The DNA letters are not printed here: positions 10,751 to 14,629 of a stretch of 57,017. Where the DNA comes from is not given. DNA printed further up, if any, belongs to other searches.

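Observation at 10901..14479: Cytoplasmic cyclase-STAND NTPase fused to a complete family-5 periplasmic-type solute-binding domain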

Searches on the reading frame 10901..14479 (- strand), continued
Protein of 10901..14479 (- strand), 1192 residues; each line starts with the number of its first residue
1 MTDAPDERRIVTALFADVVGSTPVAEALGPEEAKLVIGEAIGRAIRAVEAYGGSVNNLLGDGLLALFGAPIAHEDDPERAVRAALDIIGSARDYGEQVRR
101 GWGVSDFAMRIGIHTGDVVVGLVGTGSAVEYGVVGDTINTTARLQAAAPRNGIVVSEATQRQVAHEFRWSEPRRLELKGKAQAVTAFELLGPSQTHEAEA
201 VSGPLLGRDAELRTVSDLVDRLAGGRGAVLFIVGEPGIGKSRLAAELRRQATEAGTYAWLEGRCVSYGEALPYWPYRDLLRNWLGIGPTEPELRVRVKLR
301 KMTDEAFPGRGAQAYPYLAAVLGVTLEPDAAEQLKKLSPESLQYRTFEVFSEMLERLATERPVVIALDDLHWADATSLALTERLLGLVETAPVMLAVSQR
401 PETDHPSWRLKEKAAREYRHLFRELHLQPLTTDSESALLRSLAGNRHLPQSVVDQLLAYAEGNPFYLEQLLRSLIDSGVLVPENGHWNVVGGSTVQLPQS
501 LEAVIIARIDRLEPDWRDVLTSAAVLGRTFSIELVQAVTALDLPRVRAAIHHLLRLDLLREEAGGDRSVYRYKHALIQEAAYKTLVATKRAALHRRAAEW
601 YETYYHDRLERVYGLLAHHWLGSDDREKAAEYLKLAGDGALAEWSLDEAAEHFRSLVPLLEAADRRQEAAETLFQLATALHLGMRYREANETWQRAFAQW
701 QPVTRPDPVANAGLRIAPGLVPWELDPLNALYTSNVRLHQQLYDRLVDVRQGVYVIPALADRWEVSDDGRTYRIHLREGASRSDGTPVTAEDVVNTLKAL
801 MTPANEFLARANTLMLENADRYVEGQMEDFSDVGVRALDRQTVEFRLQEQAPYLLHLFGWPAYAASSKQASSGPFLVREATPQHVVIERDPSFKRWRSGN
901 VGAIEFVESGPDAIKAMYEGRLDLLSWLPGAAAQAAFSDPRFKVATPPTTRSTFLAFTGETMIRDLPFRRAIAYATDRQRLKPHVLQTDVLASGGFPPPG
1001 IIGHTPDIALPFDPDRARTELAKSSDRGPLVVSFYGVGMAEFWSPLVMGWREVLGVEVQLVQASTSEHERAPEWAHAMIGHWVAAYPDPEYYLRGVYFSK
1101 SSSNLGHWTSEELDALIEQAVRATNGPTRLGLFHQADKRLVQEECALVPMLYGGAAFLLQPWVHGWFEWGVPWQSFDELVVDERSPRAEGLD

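Call 6: find_homologous_proteins(query=window:10901-14479:-, max_evalue=1e-10)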
Query window:10901-14479:- (1192 aa): 6819 proteins with E <= 1e-10 among 8000 candidates; the best 120 are listed.
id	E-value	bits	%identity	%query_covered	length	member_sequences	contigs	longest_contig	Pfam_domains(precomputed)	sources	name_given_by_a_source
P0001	0.0e+0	2641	97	100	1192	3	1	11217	PF00496.28,PF00211.26,PF13191.13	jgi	jgi:ABC-type oligopeptide transport system substrate-binding subunit/class 3 adenylate cyclase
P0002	0.0e+0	2066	75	100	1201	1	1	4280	PF00496.28,PF00211.26,PF13191.13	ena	-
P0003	0.0e+0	1931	71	100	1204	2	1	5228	PF00496.28,PF00211.26,PF13191.13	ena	-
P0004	0.0e+0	1614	60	100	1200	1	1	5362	PF00496.28,PF00211.26,PF13191.13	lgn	-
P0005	0.0e+0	1606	61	100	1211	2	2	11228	PF00496.28,PF00211.26,PF13191.13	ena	-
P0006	0.0e+0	1589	61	100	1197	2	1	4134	PF00496.28,PF00211.26,PF13191.13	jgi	jgi:ABC-type oligopeptide transport system substrate-binding subunit/class 3 adenylate cyclase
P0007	0.0e+0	1584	60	100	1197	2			PF00496.28,PF00211.26,PF13191.13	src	-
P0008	0.0e+0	1576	60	100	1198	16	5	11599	PF00496.28,PF00211.26,PF13191.13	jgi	jgi:ABC-type oligopeptide transport system substrate-binding subunit/class 3 adenylate cyclase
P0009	0.0e+0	1576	60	100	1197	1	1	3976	PF00496.28,PF00211.26,PF13191.13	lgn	-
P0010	0.0e+0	1574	60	100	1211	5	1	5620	PF00496.28,PF00211.26,PF13191.13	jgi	-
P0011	0.0e+0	1570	60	100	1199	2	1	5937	PF00496.28,PF00211.26,PF13191.13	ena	-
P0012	0.0e+0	1568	60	100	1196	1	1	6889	PF00496.28,PF00211.26,PF13191.13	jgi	jgi:ABC-type oligopeptide transport system substrate-binding subunit/class 3 adenylate cyclase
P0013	0.0e+0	1566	60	100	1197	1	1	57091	PF00496.28,PF00211.26,PF13191.13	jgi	-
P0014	0.0e+0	1559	60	100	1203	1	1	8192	PF00496.28,PF00211.26,PF13191.13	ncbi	-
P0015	0.0e+0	1556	59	100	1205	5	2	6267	PF00496.28,PF13401.13,PF00211.26,PF13191.13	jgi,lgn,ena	-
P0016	0.0e+0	1556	59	100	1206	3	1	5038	PF00496.28,PF13401.13,PF00211.26,PF13191.13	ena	-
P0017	0.0e+0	1555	60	100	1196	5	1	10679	PF00496.28,PF00211.26,PF13191.13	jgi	-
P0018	0.0e+0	1554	60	100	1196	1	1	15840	PF00496.28,PF13401.13,PF00211.26,PF13191.13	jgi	jgi:ABC-type oligopeptide transport system substrate-binding subunit/class 3 adenylate cyclase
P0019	0.0e+0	1548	60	100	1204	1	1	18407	PF00496.28,PF00211.26,PF13191.13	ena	-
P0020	0.0e+0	1536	59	100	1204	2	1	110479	PF00496.28,PF00211.26,PF13191.13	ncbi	ncbi:MAG: ABC transporter substrate-binding protein [Candidatus Dormibacter sp.]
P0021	0.0e+0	1529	58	99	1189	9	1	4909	PF00496.28,PF00211.26,PF13191.13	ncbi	-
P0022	0.0e+0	1525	59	100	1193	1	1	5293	PF00496.28,PF00211.26,PF13191.13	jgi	jgi:class 3 adenylate cyclase/ABC-type transport system substrate-binding protein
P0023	0.0e+0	1524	58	100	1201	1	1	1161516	PF00496.28,PF00211.26,PF13191.13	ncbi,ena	-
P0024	0.0e+0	1510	59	100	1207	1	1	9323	PF00496.28,PF00211.26,PF13191.13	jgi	jgi:ABC-type oligopeptide transport system substrate-binding subunit/class 3 adenylate cyclase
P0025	0.0e+0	1498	58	99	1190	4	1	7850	PF00496.28,PF00211.26,PF13191.13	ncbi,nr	ncbi:MAG: ABC transporter substrate-binding protein, partial [Candidatus Dormibacteraeota bacterium]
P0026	0.0e+0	1461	56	100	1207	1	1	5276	PF00496.28,PF00211.26,PF13191.13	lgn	-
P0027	0.0e+0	1444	56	100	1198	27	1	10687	PF00496.28,PF00211.26,PF13191.13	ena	-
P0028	0.0e+0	1443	56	100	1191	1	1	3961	PF00496.28,PF13401.13,PF00211.26,PF13191.13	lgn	-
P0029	0.0e+0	1440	56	99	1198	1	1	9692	PF00496.28,PF00211.26,PF13191.13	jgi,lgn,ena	-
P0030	0.0e+0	1435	57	100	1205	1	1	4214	PF00496.28,PF00211.26,PF13191.13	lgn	-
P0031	0.0e+0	1430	56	99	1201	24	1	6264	PF00496.28,PF13401.13,PF00211.26,PF13191.13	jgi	-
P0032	0.0e+0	1421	55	100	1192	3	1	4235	PF00496.28,PF13401.13,PF00211.26,PF13191.13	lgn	-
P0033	0.0e+0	1382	61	86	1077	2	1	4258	PF00496.28,PF13401.13,PF00211.26,PF13191.13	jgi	-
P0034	0.0e+0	1356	53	99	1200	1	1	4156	PF00496.28,PF00211.26,PF13191.13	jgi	jgi:class 3 adenylate cyclase/ABC-type transport system substrate-binding protein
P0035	0.0e+0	1356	53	99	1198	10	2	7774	PF00496.28,PF00211.26,PF13191.13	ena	-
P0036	0.0e+0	1353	52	100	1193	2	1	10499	PF00496.28,PF00211.26,PF13191.13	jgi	jgi:class 3 adenylate cyclase/ABC-type transport system substrate-binding protein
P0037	0.0e+0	1353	52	100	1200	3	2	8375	PF00496.28,PF00211.26,PF13191.13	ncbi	-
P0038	0.0e+0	1333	52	100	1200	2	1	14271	PF00496.28,PF00211.26,PF13191.13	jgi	jgi:class 3 adenylate cyclase/ABC-type transport system substrate-binding protein/tetratricopeptide 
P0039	0.0e+0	1332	53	99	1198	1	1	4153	PF00496.28,PF00211.26,PF13191.13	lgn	-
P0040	0.0e+0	1329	51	100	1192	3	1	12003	PF00496.28,PF00211.26,PF13191.13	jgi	jgi:class 3 adenylate cyclase/ABC-type transport system substrate-binding protein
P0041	0.0e+0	1256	50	99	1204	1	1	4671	PF00496.28,PF13401.13,PF00211.26,PF13191.13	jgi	jgi:class 3 adenylate cyclase/ABC-type oligopeptide transport system substrate-binding subunit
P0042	0.0e+0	1230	49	100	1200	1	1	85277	PF00496.28,PF13401.13,PF00211.26,PF13191.13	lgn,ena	-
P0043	0.0e+0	1226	49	99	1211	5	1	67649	PF00496.28,PF00211.26,PF13191.13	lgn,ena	-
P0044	0.0e+0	1192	48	99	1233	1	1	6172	PF00496.28,PF00211.26,PF13191.13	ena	-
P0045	0.0e+0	1182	48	100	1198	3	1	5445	PF00496.28,PF00211.26,PF13191.13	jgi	jgi:ABC-type transport system substrate-binding protein/class 3 adenylate cyclase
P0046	0.0e+0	1179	48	97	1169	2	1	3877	PF00496.28,PF00211.26,PF13191.13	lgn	-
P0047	0.0e+0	1155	47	100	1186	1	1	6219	PF00496.28,PF13401.13,PF00211.26,PF13191.13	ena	-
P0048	0.0e+0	1151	48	100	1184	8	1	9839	PF00496.28,PF13401.13,PF00211.26,PF13191.13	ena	-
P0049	0.0e+0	1133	48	100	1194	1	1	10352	PF00496.28,PF00211.26,PF13191.13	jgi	jgi:ABC-type transport system substrate-binding protein/class 3 adenylate cyclase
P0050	0.0e+0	1127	47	100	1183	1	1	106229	PF00496.28,PF00211.26,PF13191.13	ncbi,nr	ncbi:MAG TPA: ABC transporter substrate-binding protein [Candidatus Dormibacteraeota bacterium]|nr:A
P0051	0.0e+0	1117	46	100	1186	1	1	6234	PF00496.28,PF00211.26,PF13191.13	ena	-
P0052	0.0e+0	1111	46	100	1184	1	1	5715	PF00496.28,PF00211.26,PF13191.13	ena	-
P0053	0.0e+0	1111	58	75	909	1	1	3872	PF00496.28,PF13191.13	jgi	jgi:ABC-type oligopeptide transport system substrate-binding subunit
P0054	0.0e+0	1096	48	99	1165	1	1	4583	PF00496.28,PF00211.26,PF13191.13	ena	-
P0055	0.0e+0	1092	47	99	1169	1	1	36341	PF00496.28,PF00211.26,PF13191.13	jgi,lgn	-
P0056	0.0e+0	1089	47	99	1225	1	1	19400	PF00496.28,PF00211.26,PF13191.13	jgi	jgi:ABC-type oligopeptide transport system substrate-binding subunit/class 3 adenylate cyclase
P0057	0.0e+0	1089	46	99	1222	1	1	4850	PF00496.28,PF00211.26,PF13191.13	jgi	-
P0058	0.0e+0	1088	46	100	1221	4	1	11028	PF00496.28,PF13401.13,PF00211.26,PF13191.13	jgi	jgi:ABC-type oligopeptide transport system substrate-binding subunit/class 3 adenylate cyclase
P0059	0.0e+0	1087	46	99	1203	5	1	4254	PF00496.28,PF00211.26,PF13191.13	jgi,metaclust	metaclust:\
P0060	0.0e+0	1086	47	99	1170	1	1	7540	PF00496.28,PF00211.26,PF13191.13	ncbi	ncbi:MAG: ABC transporter substrate-binding protein [Candidatus Dormibacteraceae bacterium]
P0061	0.0e+0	1078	46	99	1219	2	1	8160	PF00496.28,PF13401.13,PF00211.26,PF13191.13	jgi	jgi:ABC-type oligopeptide transport system substrate-binding subunit/class 3 adenylate cyclase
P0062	0.0e+0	1075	46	99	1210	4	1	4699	PF00496.28,PF00211.26,PF13191.13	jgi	jgi:ABC-type oligopeptide transport system substrate-binding subunit/class 3 adenylate cyclase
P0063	0.0e+0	1074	46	99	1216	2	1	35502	PF00496.28,PF00211.26,PF13191.13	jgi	jgi:ABC-type oligopeptide transport system substrate-binding subunit/class 3 adenylate cyclase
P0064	0.0e+0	1074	47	99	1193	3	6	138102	PF00496.28,PF13401.13,PF00211.26,PF13191.13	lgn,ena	-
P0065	0.0e+0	1070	46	99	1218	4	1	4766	PF00496.28,PF00211.26,PF13191.13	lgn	-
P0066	0.0e+0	1070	46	99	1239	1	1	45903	PF00496.28,PF13401.13,PF00211.26,PF13191.13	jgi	jgi:ABC-type oligopeptide transport system substrate-binding subunit/class 3 adenylate cyclase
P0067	0.0e+0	1069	46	99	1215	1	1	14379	PF00496.28,PF00211.26,PF13191.13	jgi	jgi:ABC-type transport system substrate-binding protein/class 3 adenylate cyclase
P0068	0.0e+0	1068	46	99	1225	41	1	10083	PF00496.28,PF00211.26,PF13191.13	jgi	jgi:ABC-type oligopeptide transport system substrate-binding subunit/class 3 adenylate cyclase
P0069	0.0e+0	1068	46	98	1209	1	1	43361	PF00496.28,PF00211.26,PF13191.13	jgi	jgi:ABC-type oligopeptide transport system substrate-binding subunit/class 3 adenylate cyclase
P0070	0.0e+0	1068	48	99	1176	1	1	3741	PF00496.28,PF00211.26,PF13191.13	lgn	-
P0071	0.0e+0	1067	46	99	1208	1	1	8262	PF00496.28,PF00211.26,PF13191.13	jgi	jgi:ABC-type oligopeptide transport system substrate-binding subunit/class 3 adenylate cyclase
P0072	0.0e+0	1066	46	99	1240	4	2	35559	PF00496.28,PF00211.26,PF13191.13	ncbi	-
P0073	0.0e+0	1066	46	99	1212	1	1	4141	PF00496.28,PF00211.26,PF13191.13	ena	-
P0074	0.0e+0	1065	46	99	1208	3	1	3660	PF00496.28,PF00211.26,PF13191.13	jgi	jgi:ABC-type oligopeptide transport system substrate-binding subunit/class 3 adenylate cyclase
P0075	0.0e+0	1065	46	99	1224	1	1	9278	PF00496.28,PF00211.26,PF13191.13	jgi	jgi:ABC-type oligopeptide transport system substrate-binding subunit/class 3 adenylate cyclase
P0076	0.0e+0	1064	46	99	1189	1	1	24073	PF00496.28,PF00211.26,PF13191.13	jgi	jgi:ABC-type oligopeptide transport system substrate-binding subunit/class 3 adenylate cyclase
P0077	0.0e+0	1063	46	99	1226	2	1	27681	PF00496.28,PF00211.26,PF13191.13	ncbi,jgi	-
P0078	0.0e+0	1063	45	99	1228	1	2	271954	PF00496.28,PF00211.26,PF13191.13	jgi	jgi:ABC-type oligopeptide transport system substrate-binding subunit/class 3 adenylate cyclase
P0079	0.0e+0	1062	46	99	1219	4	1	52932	PF00496.28,PF00211.26,PF13191.13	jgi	jgi:ABC-type oligopeptide transport system substrate-binding subunit/class 3 adenylate cyclase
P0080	0.0e+0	1062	45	99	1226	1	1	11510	PF00496.28,PF00211.26,PF13191.13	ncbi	-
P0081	0.0e+0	1062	45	100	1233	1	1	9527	PF00496.28,PF00211.26,PF13191.13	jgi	jgi:ABC-type oligopeptide transport system substrate-binding subunit/class 3 adenylate cyclase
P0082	0.0e+0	1061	45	99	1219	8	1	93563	PF00496.28,PF13401.13,PF00211.26,PF13191.13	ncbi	-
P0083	0.0e+0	1060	46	99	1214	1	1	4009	PF00496.28,PF00211.26,PF13191.13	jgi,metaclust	metaclust:\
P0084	0.0e+0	1060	45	100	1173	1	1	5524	PF00496.28,PF00211.26,PF13191.13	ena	-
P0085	0.0e+0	1060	46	99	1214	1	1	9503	PF00496.28,PF00211.26,PF13191.13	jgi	jgi:ABC-type oligopeptide transport system substrate-binding subunit/class 3 adenylate cyclase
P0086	0.0e+0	1059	46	99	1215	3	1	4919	PF00496.28,PF00211.26,PF13191.13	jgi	jgi:ABC-type oligopeptide transport system substrate-binding subunit/class 3 adenylate cyclase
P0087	0.0e+0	1058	45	99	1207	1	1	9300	PF00496.28,PF00211.26,PF13191.13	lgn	-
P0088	0.0e+0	1058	45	99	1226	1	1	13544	PF00496.28,PF00211.26,PF13191.13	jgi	jgi:ABC-type oligopeptide transport system substrate-binding subunit/class 3 adenylate cyclase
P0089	0.0e+0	1058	45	99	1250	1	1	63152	PF00496.28,PF13401.13,PF00211.26,PF13191.13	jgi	jgi:ABC-type oligopeptide transport system substrate-binding subunit/class 3 adenylate cyclase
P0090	0.0e+0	1058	46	99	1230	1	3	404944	PF00496.28,PF00211.26,PF13191.13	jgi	jgi:ABC-type oligopeptide transport system substrate-binding subunit/class 3 adenylate cyclase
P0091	0.0e+0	1057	46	99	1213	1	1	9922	PF13424.13,PF00496.28,PF00211.26,PF13191.13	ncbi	ncbi:MAG: ABC transporter substrate-binding protein [Actinomycetota bacterium]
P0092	0.0e+0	1057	46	99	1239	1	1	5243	PF00496.28,PF00211.26,PF13191.13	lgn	-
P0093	0.0e+0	1057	45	99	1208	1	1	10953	PF00496.28,PF00211.26,PF13191.13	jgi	jgi:ABC-type oligopeptide transport system substrate-binding subunit/class 3 adenylate cyclase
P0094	0.0e+0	1056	45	99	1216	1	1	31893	PF00496.28,PF00211.26,PF13191.13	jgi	jgi:ABC-type oligopeptide transport system substrate-binding subunit/class 3 adenylate cyclase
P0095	0.0e+0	1056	46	99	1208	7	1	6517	PF00496.28,PF00211.26,PF13191.13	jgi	jgi:ABC-type transport system substrate-binding protein/class 3 adenylate cyclase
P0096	0.0e+0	1056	45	99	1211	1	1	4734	PF00496.28,PF00211.26,PF13191.13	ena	-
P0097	0.0e+0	1055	45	100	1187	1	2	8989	PF00496.28,PF00211.26,PF13191.13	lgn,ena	-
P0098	0.0e+0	1055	45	99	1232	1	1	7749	PF00496.28,PF00211.26,PF13191.13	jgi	jgi:ABC-type oligopeptide transport system substrate-binding subunit/class 3 adenylate cyclase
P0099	0.0e+0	1055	46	99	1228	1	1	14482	PF00496.28,PF13401.13,PF00211.26,PF13191.13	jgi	jgi:ABC-type oligopeptide transport system substrate-binding subunit/class 3 adenylate cyclase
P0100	0.0e+0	1054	45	100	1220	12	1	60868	PF00496.28,PF13401.13,PF00211.26,PF13191.13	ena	-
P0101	0.0e+0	1054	45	100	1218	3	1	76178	PF00496.28,PF00211.26,PF13191.13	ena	-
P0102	0.0e+0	1054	46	98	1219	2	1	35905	PF00496.28,PF00211.26,PF13191.13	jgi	jgi:ABC-type transport system substrate-binding protein/class 3 adenylate cyclase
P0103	0.0e+0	1053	45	99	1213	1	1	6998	PF00496.28,PF00211.26,PF13191.13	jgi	jgi:ABC-type oligopeptide transport system substrate-binding subunit/class 3 adenylate cyclase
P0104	0.0e+0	1053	46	99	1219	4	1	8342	PF00496.28,PF13401.13,PF00211.26,PF13191.13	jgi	jgi:ABC-type oligopeptide transport system substrate-binding subunit/class 3 adenylate cyclase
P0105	0.0e+0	1053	47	99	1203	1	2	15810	PF00496.28,PF00211.26,PF13191.13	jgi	jgi:ABC-type transport system substrate-binding protein/class 3 adenylate cyclase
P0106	0.0e+0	1053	46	99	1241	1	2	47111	PF00496.28,PF13401.13,PF00211.26,PF13191.13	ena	-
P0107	0.0e+0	1053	45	99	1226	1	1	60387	PF00496.28,PF00211.26,PF13191.13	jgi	jgi:ABC-type oligopeptide transport system substrate-binding subunit/class 3 adenylate cyclase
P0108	0.0e+0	1052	45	99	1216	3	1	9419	PF00496.28,PF00211.26,PF13191.13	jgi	jgi:ABC-type oligopeptide transport system substrate-binding subunit/class 3 adenylate cyclase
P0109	0.0e+0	1051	45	99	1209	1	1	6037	PF00496.28,PF00211.26,PF13191.13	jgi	jgi:ABC-type oligopeptide transport system substrate-binding subunit/class 3 adenylate cyclase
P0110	0.0e+0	1051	45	99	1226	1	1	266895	PF00496.28,PF13401.13,PF00211.26,PF13191.13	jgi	jgi:ABC-type oligopeptide transport system substrate-binding subunit/class 3 adenylate cyclase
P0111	0.0e+0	1050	46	99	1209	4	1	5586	PF00496.28,PF00211.26,PF13191.13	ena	-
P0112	0.0e+0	1050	45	99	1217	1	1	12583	PF00496.28,PF13401.13,PF00211.26,PF13191.13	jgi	jgi:ABC-type transport system substrate-binding protein/class 3 adenylate cyclase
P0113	0.0e+0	1050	45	99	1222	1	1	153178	PF00496.28,PF00211.26,PF13191.13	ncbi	-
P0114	0.0e+0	1050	45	99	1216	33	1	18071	PF00496.28,PF00211.26,PF13191.13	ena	-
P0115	0.0e+0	1049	45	99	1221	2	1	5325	PF00496.28,PF00211.26,PF13191.13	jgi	jgi:ABC-type oligopeptide transport system substrate-binding subunit/class 3 adenylate cyclase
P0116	0.0e+0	1049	45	99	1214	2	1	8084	PF00496.28,PF00211.26,PF13191.13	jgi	jgi:ABC-type oligopeptide transport system substrate-binding subunit/class 3 adenylate cyclase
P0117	0.0e+0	1049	46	99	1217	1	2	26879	PF00496.28,PF00211.26,PF13191.13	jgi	jgi:ABC-type transport system substrate-binding protein/class 3 adenylate cyclase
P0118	0.0e+0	1048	46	99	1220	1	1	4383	PF00496.28,PF00211.26,PF13191.13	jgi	jgi:ABC-type oligopeptide transport system substrate-binding subunit/class 3 adenylate cyclase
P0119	0.0e+0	1048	45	99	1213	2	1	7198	PF00496.28,PF13401.13,PF00211.26,PF13191.13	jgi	jgi:ABC-type oligopeptide transport system substrate-binding subunit/class 3 adenylate cyclase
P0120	0.0e+0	1048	45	99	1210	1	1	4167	PF00496.28,PF00211.26,PF13191.13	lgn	-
